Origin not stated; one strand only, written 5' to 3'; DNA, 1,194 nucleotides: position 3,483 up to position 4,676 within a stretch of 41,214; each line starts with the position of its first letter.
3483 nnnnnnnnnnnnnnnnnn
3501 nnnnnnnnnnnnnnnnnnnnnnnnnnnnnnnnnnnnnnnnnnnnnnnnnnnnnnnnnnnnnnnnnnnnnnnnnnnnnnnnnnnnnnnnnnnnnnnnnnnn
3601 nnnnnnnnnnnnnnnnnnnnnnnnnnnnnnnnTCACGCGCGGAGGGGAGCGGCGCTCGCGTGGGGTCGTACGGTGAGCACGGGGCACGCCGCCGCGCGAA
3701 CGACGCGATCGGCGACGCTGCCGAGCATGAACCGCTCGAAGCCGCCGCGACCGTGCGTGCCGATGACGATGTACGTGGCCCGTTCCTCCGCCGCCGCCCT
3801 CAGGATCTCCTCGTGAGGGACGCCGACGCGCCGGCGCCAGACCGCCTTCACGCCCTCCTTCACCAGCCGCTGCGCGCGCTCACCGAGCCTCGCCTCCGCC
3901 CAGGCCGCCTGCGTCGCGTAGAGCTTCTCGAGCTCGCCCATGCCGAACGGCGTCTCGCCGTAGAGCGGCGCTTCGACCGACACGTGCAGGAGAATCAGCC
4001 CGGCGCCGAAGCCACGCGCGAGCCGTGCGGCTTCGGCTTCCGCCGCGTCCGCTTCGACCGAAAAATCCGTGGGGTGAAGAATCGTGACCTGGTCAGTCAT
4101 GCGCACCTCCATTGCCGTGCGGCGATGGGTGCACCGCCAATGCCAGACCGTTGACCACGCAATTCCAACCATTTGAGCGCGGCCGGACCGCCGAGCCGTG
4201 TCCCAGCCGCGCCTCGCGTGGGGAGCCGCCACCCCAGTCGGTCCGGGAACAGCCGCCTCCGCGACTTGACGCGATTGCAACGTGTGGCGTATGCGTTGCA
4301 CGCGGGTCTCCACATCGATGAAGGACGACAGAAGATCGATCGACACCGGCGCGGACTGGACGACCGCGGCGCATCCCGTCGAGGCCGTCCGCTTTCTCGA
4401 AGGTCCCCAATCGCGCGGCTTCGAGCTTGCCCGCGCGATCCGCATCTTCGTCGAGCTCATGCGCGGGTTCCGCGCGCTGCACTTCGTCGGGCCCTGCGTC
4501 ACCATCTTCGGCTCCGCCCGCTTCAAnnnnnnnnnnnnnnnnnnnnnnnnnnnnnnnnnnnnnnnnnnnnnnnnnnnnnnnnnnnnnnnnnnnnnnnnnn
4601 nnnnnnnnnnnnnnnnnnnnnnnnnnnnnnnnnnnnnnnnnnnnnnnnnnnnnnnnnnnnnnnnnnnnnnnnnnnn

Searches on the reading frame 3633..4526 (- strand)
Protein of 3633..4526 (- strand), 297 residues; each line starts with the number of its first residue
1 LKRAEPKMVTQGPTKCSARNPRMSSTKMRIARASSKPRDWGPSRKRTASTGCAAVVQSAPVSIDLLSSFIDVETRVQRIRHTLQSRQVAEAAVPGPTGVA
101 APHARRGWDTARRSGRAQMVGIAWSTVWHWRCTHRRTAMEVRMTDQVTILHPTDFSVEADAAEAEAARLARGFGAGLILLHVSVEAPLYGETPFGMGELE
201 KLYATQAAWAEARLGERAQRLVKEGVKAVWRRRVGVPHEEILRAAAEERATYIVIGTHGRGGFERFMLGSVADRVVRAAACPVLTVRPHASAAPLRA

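Call 14: search_protein_families(library=pfam, proteins=[window:3633-4526:-], max_evalue=0.01)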
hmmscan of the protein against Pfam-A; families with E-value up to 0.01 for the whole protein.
window:3633-4526:- (297 aa): 1 family
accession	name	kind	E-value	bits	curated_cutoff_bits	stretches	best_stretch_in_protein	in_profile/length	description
PF00582.32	Usp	-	2.1e-31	109.8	24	1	148-287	4-141/141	Universal stress protein family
